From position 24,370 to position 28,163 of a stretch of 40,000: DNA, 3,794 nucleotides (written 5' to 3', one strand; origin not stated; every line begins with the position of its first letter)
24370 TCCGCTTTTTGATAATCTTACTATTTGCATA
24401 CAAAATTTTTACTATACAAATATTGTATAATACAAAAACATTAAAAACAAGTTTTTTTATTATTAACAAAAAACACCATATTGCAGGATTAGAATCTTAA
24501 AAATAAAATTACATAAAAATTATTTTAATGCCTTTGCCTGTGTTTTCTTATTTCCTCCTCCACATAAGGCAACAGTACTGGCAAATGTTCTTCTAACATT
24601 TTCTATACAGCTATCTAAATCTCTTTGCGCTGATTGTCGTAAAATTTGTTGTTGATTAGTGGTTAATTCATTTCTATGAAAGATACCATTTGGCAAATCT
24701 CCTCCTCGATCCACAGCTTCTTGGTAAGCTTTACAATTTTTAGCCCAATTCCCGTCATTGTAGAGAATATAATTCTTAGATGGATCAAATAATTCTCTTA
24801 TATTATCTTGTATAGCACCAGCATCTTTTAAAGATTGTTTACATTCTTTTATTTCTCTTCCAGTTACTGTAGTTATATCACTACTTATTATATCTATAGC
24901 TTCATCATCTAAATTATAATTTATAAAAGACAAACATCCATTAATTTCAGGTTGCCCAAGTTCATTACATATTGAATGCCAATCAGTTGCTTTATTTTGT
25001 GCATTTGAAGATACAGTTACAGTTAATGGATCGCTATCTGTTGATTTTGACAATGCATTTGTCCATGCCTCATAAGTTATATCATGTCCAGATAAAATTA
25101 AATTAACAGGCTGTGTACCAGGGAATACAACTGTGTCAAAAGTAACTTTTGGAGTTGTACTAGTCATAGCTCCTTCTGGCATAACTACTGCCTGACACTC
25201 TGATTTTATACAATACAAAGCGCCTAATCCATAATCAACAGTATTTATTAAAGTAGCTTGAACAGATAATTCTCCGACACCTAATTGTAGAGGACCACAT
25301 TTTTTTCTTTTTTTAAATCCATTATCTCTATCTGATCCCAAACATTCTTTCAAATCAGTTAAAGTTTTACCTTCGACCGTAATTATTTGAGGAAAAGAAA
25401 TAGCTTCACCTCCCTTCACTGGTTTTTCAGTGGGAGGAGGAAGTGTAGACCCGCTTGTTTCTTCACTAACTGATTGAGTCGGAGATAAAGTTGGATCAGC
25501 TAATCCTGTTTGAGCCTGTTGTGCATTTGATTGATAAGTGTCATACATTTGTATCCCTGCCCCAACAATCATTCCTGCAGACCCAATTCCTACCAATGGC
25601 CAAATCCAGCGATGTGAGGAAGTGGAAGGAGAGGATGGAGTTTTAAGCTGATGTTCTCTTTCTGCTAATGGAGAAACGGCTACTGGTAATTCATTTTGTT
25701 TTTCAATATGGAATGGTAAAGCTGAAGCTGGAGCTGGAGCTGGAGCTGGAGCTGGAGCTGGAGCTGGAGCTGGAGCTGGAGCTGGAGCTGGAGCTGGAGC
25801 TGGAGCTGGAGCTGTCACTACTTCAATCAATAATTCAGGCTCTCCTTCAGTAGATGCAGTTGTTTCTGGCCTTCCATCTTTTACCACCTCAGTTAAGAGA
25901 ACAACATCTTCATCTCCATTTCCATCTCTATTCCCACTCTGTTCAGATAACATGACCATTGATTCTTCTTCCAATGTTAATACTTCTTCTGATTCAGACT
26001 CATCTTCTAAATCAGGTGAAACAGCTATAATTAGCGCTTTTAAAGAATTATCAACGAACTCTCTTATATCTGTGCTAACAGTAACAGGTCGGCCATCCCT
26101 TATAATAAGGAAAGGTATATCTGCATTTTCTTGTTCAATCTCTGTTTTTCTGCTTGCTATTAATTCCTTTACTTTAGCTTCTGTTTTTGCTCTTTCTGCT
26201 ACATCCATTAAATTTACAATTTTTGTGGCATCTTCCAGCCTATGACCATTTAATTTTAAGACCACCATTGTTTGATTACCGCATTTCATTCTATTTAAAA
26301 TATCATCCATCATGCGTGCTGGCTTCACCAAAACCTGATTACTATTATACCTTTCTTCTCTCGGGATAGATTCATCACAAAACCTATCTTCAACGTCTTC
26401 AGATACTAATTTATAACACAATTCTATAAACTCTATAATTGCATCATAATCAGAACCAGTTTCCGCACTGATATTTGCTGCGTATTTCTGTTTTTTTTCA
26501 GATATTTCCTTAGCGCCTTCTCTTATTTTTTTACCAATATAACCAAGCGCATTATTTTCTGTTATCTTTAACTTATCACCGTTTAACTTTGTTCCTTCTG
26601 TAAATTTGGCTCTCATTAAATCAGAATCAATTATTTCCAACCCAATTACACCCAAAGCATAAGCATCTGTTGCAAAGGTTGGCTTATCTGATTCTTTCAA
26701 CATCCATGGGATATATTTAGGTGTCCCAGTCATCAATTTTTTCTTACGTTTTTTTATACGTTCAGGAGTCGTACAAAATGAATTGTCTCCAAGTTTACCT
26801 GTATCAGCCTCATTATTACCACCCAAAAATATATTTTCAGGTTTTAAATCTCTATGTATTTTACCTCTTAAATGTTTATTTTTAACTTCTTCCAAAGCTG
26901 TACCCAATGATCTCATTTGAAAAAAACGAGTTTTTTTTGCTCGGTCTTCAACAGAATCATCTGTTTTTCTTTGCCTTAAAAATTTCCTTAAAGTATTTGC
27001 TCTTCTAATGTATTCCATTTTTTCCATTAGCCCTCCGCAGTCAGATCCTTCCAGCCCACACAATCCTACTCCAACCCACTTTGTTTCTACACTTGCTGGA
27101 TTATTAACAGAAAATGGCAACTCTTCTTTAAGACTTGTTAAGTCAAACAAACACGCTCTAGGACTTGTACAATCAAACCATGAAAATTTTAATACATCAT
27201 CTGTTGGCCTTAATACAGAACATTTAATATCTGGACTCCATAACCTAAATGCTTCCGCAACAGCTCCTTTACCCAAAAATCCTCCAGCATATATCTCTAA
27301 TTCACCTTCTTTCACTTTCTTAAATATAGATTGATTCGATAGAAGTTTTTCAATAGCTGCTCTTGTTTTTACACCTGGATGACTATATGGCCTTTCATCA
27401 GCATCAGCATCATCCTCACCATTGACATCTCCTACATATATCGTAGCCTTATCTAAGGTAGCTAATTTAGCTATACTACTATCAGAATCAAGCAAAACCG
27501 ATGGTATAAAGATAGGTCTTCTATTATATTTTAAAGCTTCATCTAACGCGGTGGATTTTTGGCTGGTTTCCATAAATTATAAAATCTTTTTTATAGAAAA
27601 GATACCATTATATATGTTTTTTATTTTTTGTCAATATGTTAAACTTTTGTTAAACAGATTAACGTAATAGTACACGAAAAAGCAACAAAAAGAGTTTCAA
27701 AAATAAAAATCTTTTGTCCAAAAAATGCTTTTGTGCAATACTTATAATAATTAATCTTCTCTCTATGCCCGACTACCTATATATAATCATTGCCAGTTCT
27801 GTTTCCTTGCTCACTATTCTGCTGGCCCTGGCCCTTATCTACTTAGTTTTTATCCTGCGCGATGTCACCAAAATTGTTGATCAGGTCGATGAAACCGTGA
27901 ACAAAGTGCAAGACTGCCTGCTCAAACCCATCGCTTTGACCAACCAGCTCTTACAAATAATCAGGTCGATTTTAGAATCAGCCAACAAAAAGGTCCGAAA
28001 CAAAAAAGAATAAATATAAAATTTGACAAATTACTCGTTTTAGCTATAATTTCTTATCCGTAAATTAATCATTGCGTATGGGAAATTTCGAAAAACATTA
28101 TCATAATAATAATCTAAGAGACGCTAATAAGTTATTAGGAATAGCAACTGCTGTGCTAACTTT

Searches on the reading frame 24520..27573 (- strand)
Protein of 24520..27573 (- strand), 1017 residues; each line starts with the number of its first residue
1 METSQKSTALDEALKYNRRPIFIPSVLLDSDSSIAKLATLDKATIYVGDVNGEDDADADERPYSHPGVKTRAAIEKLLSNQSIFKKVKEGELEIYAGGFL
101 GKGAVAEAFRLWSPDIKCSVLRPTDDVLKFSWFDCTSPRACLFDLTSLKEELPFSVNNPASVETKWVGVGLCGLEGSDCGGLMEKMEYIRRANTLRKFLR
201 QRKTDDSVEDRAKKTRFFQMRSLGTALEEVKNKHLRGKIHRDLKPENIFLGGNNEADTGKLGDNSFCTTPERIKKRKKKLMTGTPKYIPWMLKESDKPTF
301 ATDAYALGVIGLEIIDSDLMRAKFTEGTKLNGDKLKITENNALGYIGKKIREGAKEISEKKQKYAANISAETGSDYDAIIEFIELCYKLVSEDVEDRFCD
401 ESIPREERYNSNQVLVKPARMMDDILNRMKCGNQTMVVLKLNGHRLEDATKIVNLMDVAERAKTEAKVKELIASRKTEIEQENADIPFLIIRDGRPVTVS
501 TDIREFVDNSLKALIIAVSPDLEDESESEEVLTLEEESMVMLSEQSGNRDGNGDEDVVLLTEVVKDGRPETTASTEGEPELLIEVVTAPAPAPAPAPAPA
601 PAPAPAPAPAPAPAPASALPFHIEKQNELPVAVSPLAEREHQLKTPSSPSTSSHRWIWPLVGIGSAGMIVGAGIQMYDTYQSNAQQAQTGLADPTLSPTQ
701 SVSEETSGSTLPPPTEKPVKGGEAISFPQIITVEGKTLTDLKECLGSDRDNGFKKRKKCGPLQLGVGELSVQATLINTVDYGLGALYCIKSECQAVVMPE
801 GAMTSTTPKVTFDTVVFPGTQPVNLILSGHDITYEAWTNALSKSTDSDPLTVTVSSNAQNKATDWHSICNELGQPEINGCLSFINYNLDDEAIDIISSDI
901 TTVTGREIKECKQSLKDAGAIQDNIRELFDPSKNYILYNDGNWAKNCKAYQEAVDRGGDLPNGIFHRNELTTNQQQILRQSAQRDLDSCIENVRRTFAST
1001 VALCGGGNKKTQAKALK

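Call 11: search_protein_families(library=pfam, proteins=[window:24520-27573:-], max_evalue=0.001)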
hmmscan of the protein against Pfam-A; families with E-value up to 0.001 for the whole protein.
window:24520-27573:- (1017 aa): 2 families
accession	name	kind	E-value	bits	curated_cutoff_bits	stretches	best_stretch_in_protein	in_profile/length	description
PF00069.31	Pkinase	-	1.7e-09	37.9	31.7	1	226-330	107-206/263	Protein kinase domain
PF07714.23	PK_Tyr_Ser-Thr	-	7.7e-05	22.6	23.1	1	186-316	80-199/258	Protein tyrosine and serine/threonine kinase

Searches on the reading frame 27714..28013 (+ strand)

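Call 27: search_protein_families(library=pfam, proteins=[window:27714-28013:+], max_evalue=0.001)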
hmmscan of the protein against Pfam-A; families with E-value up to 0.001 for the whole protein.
window:27714-28013:+ (99 aa): 1 family
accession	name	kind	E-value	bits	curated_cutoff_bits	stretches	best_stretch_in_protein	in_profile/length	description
PF06103.16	DUF948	-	0.00049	20.7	37.2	0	33-95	6-68/89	Bacterial protein of unknown function (DUF948)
